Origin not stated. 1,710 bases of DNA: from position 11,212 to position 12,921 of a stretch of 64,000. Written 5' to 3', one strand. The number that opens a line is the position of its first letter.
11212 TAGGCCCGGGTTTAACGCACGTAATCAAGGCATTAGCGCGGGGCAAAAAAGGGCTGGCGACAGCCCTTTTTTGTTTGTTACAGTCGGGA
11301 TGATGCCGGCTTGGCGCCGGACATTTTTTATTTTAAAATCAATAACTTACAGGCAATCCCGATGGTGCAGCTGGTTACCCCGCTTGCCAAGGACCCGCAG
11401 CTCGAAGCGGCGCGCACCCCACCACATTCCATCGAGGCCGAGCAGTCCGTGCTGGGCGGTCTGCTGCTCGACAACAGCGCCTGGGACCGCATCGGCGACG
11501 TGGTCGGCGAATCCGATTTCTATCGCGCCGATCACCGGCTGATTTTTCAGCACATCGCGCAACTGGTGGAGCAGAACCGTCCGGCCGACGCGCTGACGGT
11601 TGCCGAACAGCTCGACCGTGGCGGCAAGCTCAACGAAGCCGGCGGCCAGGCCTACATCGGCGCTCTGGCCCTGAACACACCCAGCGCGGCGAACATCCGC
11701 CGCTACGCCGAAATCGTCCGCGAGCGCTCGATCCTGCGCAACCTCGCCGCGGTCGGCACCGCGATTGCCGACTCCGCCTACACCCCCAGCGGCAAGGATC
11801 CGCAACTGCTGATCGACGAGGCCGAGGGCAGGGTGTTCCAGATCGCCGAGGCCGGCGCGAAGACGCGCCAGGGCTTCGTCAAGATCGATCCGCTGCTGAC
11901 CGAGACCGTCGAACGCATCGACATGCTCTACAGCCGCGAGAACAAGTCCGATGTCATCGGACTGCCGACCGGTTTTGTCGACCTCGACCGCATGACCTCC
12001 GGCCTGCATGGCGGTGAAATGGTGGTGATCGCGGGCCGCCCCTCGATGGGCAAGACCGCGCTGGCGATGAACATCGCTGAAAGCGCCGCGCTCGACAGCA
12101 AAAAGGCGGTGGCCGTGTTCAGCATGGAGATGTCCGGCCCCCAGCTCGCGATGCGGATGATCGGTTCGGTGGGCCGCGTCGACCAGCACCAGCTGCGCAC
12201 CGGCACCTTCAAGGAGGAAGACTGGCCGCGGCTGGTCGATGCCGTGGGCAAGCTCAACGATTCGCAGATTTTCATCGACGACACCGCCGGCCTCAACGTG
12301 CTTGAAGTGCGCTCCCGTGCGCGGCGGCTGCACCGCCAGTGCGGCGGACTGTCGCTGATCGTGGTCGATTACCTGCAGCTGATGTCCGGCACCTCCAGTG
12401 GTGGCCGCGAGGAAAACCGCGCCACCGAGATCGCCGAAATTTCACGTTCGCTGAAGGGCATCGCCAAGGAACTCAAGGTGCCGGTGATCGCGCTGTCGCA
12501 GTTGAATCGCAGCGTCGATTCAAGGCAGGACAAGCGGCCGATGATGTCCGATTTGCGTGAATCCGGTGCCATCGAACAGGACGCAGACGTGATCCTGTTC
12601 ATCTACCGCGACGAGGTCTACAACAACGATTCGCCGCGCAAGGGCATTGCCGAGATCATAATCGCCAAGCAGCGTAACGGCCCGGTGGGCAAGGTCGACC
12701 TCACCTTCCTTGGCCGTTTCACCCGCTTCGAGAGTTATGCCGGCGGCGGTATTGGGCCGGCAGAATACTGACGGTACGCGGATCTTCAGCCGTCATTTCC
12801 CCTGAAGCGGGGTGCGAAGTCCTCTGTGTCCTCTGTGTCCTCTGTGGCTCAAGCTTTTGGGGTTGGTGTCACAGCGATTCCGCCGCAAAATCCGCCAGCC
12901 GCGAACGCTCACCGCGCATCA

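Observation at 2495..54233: Unexplained recurrent AT-rich element (core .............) at gene boundaries and inside coding N-termini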

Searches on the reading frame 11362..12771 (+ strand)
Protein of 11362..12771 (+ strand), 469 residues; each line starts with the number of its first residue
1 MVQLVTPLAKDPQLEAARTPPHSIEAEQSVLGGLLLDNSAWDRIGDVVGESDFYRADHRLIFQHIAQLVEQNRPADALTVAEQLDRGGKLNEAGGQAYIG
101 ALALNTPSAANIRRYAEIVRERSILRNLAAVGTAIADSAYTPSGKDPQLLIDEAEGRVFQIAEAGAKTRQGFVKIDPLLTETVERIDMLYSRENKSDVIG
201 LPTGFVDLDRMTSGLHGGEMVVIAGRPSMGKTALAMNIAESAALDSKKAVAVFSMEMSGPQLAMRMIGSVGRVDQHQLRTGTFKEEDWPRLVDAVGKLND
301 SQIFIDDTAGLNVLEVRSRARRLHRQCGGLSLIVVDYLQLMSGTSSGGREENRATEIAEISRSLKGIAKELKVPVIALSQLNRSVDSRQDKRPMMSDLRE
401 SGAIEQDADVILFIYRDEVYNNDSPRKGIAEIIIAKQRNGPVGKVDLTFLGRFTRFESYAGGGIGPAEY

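Call 36: find_homologous_proteins(query=window:11362-12771:+, max_evalue=1e-50)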
Query window:11362-12771:+ (469 aa): 8000 proteins with E <= 1e-50 among 8000 candidates; the best 120 are listed.
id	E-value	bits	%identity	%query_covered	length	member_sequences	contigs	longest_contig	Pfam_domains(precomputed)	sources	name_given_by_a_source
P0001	0.0e+0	1020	100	100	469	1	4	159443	PF03796.22,PF00772.27,PF13481.13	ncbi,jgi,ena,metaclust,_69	metaclust:\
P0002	1.7e-292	988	96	100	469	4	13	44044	PF03796.22,PF00772.27,PF13481.13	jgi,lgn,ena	-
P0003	2.7e-292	987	96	100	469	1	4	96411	PF03796.22,PF00772.27,PF13481.13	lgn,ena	-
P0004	1.3e-286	968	94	100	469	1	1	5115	PF03796.22,PF00772.27,PF13481.13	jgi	-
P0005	3.3e-286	967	94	100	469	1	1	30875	PF03796.22,PF00772.27,PF13481.13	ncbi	ncbi:MAG: replicative DNA helicase [Betaproteobacteria bacterium]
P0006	1.3e-285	965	94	100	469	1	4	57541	PF03796.22,PF00772.27,PF13481.13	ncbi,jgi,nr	ncbi:MAG: replicative DNA helicase [Betaproteobacteria bacterium]|jgi:replicative DNA helicase|nr:re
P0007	2.0e-282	955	93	100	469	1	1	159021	PF03796.22,PF00772.27,PF13481.13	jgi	jgi:replicative DNA helicase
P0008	2.7e-282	954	93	100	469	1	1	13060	PF03796.22,PF00772.27,PF13481.13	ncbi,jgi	jgi:replicative DNA helicase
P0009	3.5e-276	934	92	100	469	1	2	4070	PF03796.22,PF00772.27,PF13481.13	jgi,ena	jgi:replicative DNA helicase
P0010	6.0e-275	930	90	100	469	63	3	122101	PF03796.22,PF00772.27,PF13481.13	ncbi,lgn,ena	-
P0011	1.0e-274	929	91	99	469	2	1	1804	PF03796.22,PF00772.27,PF13481.13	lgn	-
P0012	3.1e-274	928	90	100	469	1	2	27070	PF03796.22,PF00772.27,PF13481.13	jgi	jgi:replicative DNA helicase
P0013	7.5e-274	926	90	100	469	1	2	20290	PF03796.22,PF00772.27,PF13481.13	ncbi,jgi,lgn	jgi:replicative DNA helicase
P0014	5.0e-273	924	89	100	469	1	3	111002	PF03796.22,PF00772.27,PF13481.13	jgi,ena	jgi:replicative DNA helicase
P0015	1.2e-272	922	91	99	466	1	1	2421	PF03796.22,PF00772.27,PF13481.13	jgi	-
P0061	1.6e-261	886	87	99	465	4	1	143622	PF03796.22,PF00772.27,PF13481.13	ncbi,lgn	-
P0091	9.4e-249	844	83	99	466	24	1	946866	PF03796.22,PF00772.27,PF13481.13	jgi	jgi:replicative DNA helicase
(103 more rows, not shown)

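Call 41: find_encoding_contigs(protein=P0007, flank=10000, max_places=1)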
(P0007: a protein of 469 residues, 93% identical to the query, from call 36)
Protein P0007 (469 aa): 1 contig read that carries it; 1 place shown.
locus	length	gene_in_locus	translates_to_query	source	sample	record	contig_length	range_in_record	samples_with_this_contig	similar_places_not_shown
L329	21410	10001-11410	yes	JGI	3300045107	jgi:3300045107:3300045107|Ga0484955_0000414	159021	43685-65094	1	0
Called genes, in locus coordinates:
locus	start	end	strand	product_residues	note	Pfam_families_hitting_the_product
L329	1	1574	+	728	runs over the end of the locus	PF08206:OB_RNB, PF17876:CSD2, PF00773:RNB, PF00575:S1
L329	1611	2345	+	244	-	PF08032:SpoU_sub_bind, PF00588:SpoU_methylase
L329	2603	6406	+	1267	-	PF05860:TPS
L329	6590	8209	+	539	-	PF07244:POTRA (faint), PF08479:POTRA_2, PF03865:ShlB, PF01103:Omp85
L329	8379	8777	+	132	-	PF01250:Ribosomal_S6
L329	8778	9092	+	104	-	PF22657:SSB_1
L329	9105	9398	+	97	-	PF01084:Ribosomal_S18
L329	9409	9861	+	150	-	PF01281:Ribosomal_L9_N, PF03948:Ribosomal_L9_C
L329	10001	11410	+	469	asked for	PF00772:DnaB, PF03796:DnaB_C, PF13481:AAA_25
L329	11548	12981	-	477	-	PF13638:PIN_4, PF13401:AAA_22 (faint), PF02562:PhoH, PF13604:AAA_30 (weak)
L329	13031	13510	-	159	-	PF00578:AhpC-TSA, PF08534:Redoxin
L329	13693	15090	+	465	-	PF03721:UDPG_MGDP_dh_N, PF00984:UDPG_MGDP_dh, PF03720:UDPG_MGDP_dh_C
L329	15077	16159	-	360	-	PF00581:Rhodanese, PF26341:AAA_SelU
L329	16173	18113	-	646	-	PF05430:Methyltransf_30, PF01266:DAO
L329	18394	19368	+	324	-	PF00586:AIRS, PF02769:AIRS_C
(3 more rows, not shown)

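Call 42: find_encoding_contigs(protein=P0061, flank=10000, max_places=1)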
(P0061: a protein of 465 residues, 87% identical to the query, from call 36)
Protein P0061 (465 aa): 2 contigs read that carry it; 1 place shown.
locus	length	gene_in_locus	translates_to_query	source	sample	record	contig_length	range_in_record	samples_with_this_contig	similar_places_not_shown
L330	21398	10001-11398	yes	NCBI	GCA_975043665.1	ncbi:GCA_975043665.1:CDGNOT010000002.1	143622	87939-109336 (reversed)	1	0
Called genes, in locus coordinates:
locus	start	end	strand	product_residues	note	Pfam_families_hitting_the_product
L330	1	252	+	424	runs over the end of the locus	PF12221:HflK_N, PF01145:Band_7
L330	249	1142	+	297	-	PF01145:Band_7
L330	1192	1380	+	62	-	PF09838:DUF2065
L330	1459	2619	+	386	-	PF13393:tRNA-synt_His, PF27460:HisZ_C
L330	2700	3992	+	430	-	PF00709:Adenylsucc_synt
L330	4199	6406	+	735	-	PF08206:OB_RNB, PF17876:CSD2, PF00773:RNB, PF00575:S1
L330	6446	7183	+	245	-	PF08032:SpoU_sub_bind, PF00588:SpoU_methylase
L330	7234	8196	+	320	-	PF03401:TctC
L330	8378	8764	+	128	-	PF01250:Ribosomal_S6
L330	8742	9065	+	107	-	PF22657:SSB_1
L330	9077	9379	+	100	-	PF01084:Ribosomal_S18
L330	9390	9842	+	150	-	PF01281:Ribosomal_L9_N, PF03948:Ribosomal_L9_C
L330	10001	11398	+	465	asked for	PF00772:DnaB, PF03796:DnaB_C, PF13481:AAA_25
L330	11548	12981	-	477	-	PF13638:PIN_4, PF13401:AAA_22 (faint), PF02562:PhoH, PF13604:AAA_30 (weak)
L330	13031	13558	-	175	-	PF00578:AhpC-TSA, PF08534:Redoxin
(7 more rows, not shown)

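Call 43: find_encoding_contigs(protein=P0091, flank=10000, max_places=1)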
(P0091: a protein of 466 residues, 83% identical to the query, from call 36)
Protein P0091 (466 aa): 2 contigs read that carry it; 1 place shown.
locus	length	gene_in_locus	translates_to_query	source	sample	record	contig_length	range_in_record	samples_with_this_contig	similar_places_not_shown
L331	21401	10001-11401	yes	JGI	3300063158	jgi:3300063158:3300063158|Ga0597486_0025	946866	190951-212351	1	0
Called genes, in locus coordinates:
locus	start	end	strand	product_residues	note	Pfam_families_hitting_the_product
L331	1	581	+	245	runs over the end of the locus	PF08032:SpoU_sub_bind, PF00588:SpoU_methylase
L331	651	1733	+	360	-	-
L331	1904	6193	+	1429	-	-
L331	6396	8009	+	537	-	PF07244:POTRA (faint), PF08479:POTRA_2, PF03865:ShlB, PF01103:Omp85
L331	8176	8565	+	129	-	PF01250:Ribosomal_S6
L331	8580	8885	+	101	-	PF00436:SSB (weak), PF22657:SSB_1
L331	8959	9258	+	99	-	PF01084:Ribosomal_S18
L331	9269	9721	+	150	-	PF01281:Ribosomal_L9_N, PF03948:Ribosomal_L9_C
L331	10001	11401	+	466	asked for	PF00772:DnaB, PF03796:DnaB_C, PF13481:AAA_25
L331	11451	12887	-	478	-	PF13638:PIN_4, PF13401:AAA_22 (faint), PF02562:PhoH, PF13604:AAA_30 (weak)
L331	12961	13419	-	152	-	PF00578:AhpC-TSA, PF08534:Redoxin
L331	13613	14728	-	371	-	PF00581:Rhodanese, PF26341:AAA_SelU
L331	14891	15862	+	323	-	PF00586:AIRS, PF02769:AIRS_C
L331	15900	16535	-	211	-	PF25182:NonGDSL, PF00657:Lipase_GDSL, PF04311:DUF459 (faint), PF13472:Lipase_GDSL_2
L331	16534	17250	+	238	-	PF00005:ABC_tran, PF13304:AAA_21 (faint)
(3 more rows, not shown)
